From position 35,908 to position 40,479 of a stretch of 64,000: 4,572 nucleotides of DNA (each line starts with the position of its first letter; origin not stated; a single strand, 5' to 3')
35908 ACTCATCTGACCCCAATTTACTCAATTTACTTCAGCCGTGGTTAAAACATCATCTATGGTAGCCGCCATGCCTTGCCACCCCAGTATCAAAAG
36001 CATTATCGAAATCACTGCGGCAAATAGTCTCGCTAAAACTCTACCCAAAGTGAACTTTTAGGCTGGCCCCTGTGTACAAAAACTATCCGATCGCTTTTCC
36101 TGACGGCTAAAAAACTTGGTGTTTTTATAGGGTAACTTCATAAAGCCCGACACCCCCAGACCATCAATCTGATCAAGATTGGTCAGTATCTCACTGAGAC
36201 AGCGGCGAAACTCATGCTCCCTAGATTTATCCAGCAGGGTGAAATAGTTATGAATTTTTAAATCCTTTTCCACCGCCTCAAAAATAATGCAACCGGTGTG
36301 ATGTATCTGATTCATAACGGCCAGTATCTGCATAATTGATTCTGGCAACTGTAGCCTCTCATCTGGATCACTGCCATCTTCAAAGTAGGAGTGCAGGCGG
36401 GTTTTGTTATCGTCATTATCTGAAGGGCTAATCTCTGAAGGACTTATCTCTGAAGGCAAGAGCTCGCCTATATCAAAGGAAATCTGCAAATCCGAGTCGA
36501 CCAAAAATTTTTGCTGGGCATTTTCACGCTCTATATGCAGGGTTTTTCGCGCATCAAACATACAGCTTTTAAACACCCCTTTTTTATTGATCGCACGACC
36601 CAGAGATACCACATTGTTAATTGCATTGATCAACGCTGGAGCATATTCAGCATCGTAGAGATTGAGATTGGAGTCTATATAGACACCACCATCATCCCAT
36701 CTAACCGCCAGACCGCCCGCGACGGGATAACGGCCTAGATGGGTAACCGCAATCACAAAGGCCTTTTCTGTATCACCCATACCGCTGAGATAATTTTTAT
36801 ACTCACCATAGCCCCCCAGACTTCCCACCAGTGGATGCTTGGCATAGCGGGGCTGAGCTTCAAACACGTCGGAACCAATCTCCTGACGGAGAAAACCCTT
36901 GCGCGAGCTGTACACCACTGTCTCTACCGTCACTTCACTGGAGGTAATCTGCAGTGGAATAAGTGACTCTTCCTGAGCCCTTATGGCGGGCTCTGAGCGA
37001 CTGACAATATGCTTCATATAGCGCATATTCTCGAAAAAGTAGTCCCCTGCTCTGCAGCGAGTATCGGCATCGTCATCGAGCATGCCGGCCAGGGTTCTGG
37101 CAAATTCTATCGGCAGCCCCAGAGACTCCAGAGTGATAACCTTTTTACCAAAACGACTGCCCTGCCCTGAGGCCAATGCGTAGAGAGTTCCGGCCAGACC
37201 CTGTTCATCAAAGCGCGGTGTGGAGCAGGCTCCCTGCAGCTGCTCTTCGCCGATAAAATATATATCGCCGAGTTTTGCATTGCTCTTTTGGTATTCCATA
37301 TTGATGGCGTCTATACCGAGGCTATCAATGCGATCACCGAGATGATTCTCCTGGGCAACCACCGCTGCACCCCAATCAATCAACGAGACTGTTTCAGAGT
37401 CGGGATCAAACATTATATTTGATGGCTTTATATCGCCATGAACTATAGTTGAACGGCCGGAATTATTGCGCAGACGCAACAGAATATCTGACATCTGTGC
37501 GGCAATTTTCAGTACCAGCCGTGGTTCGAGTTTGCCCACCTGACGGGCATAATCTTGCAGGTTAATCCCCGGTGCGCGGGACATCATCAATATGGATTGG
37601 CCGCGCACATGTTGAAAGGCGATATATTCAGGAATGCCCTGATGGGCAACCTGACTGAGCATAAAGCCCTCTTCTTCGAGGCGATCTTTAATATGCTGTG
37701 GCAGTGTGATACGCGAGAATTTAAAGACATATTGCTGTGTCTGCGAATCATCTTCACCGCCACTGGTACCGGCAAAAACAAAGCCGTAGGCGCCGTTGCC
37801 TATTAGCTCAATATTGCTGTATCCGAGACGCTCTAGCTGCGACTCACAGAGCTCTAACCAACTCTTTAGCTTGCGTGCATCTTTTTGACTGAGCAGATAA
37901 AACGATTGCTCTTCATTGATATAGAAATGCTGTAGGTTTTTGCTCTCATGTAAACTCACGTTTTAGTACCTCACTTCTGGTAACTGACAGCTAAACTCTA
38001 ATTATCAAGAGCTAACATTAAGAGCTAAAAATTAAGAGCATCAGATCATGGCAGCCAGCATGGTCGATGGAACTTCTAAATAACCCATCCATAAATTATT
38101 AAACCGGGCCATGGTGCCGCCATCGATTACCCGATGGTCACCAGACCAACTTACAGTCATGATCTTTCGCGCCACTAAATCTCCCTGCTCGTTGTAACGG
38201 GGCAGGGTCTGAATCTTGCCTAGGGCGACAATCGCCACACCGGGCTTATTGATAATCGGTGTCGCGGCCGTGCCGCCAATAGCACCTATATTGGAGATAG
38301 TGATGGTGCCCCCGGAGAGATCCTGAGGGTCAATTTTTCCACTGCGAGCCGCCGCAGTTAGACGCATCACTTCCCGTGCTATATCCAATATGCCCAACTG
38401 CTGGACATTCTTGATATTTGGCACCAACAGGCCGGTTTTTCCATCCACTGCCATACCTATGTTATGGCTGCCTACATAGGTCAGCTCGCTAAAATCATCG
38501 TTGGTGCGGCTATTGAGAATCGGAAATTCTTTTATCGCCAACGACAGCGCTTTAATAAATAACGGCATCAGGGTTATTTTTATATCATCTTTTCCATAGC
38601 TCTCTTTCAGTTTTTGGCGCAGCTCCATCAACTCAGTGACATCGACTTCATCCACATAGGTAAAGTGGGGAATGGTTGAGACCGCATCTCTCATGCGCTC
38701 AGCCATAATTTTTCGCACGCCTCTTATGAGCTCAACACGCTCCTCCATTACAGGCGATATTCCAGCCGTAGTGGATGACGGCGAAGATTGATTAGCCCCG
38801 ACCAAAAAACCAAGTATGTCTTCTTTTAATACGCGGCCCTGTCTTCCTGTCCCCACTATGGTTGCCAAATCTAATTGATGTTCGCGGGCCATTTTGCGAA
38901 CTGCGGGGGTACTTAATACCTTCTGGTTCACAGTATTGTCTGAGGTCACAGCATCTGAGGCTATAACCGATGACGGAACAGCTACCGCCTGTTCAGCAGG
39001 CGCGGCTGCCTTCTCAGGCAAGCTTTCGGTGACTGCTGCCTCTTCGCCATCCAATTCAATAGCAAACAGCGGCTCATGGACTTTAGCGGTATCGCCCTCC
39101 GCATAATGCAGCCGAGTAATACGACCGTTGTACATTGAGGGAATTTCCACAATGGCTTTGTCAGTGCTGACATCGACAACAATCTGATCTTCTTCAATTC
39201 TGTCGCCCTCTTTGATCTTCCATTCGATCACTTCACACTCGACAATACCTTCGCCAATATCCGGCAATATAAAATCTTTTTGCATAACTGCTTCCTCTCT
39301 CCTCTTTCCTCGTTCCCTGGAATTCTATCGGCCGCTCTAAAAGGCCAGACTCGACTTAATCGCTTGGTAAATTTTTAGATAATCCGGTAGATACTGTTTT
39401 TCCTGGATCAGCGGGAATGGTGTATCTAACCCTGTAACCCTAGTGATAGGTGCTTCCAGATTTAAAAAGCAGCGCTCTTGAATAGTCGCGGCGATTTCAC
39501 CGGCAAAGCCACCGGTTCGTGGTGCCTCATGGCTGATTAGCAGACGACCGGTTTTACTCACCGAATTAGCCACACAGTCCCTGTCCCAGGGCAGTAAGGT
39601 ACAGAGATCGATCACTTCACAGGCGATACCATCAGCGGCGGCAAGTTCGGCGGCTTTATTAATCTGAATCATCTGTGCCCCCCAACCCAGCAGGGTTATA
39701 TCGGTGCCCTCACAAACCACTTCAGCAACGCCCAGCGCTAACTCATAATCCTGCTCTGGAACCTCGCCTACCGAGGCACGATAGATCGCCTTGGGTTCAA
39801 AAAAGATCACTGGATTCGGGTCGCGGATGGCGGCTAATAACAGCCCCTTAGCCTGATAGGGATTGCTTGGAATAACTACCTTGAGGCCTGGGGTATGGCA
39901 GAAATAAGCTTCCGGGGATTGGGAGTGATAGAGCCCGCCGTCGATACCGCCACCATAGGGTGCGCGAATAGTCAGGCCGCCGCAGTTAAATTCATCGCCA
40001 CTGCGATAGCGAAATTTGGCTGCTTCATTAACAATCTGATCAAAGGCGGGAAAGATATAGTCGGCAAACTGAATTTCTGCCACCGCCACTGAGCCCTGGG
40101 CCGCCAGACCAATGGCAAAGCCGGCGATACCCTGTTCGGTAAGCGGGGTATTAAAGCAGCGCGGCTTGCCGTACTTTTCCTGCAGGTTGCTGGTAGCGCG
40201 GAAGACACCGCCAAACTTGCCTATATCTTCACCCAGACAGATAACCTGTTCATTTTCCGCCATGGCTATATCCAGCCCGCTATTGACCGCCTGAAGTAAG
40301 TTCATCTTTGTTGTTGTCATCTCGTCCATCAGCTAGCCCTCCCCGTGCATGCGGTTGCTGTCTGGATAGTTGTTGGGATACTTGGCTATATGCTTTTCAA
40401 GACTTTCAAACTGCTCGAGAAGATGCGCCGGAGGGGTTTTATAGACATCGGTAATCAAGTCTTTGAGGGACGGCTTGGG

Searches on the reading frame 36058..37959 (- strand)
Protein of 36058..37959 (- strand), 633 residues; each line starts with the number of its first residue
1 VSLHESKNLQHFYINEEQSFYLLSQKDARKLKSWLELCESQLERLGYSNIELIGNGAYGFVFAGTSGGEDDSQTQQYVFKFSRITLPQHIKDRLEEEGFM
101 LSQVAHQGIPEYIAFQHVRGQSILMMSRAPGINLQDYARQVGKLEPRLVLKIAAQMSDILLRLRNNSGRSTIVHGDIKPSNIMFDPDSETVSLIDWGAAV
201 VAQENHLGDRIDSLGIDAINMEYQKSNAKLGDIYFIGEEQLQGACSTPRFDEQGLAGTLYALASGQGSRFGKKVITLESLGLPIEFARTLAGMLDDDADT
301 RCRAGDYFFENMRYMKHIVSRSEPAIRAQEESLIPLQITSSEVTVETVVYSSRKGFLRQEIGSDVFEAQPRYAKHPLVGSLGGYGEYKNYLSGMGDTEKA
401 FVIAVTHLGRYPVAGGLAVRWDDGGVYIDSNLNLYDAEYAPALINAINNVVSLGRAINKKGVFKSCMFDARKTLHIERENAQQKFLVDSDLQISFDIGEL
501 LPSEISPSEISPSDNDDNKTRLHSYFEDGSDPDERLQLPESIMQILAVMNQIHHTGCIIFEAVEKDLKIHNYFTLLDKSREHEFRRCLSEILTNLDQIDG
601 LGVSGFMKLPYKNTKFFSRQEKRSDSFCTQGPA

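Call 44: search_protein_families(library=pfam, proteins=[window:36058-37959:-], max_evalue=0.00001)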
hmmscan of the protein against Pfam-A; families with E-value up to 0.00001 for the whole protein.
window:36058-37959:- (633 aa): 3 families
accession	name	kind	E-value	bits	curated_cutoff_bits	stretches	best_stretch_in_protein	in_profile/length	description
PF00069.31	Pkinase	-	2.6e-15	57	31.7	1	47-206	1-152/263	Protein kinase domain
PF01636.29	APH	-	3.9e-10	40.3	23.2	1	147-201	145-199/239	Phosphotransferase enzyme family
PF07714.23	PK_Tyr_Ser-Thr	-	9.9e-09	35.3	23.1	1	51-201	5-151/258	Protein tyrosine and serine/threonine kinase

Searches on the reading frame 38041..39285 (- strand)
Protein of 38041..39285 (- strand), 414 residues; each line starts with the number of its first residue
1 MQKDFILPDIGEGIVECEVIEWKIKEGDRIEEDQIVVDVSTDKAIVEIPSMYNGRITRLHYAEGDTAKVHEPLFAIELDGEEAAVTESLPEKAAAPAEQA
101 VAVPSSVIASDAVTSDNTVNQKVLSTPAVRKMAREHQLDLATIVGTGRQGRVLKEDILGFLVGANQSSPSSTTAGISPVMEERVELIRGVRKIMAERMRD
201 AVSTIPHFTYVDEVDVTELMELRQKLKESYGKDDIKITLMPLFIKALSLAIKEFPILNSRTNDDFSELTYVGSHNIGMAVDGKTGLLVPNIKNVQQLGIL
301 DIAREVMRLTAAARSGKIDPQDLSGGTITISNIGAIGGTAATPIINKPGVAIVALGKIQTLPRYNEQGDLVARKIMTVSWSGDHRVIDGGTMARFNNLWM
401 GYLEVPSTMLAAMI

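Call 44: search_protein_families(library=pfam, proteins=[window:38041-39285:-], max_evalue=0.00001)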
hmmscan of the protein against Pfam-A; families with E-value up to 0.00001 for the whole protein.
window:38041-39285:- (414 aa): 3 families
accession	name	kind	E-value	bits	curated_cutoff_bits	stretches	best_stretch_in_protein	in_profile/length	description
PF00198.28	2-oxoacid_dh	-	2.6e-85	286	23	1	182-410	4-231/232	2-oxoacid dehydrogenases acyltransferase (catalytic domain)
PF00364.28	Biotin_lipoyl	-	3.8e-18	65.5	22.1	1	4-76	2-73/73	Biotin-requiring enzyme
PF02817.22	E3_binding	-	7.9e-15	55.2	23.7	1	123-158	1-36/36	e3 binding domain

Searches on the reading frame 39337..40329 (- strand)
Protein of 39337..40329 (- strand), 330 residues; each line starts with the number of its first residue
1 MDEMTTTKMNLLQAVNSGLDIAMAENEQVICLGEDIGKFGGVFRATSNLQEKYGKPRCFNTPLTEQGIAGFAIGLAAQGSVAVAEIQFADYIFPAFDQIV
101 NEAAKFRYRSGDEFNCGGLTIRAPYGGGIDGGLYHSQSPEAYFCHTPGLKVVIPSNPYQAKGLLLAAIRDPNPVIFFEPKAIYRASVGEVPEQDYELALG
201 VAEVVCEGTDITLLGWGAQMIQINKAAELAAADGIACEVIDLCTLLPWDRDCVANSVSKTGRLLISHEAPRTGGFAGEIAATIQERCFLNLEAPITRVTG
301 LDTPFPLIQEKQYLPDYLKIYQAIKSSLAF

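Call 44: search_protein_families(library=pfam, proteins=[window:39337-40329:-], max_evalue=0.00001)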
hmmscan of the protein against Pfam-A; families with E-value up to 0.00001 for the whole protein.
window:39337-40329:- (330 aa): 2 families
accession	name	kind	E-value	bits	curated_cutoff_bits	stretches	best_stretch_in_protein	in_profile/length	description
PF02779.29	Transket_pyr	-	2e-41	142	27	1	8-184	2-173/174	Transketolase, pyrimidine binding domain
PF02780.25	Transketolase_C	-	5.8e-34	117.1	25.9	1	200-316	1-120/124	Transketolase, C-terminal domain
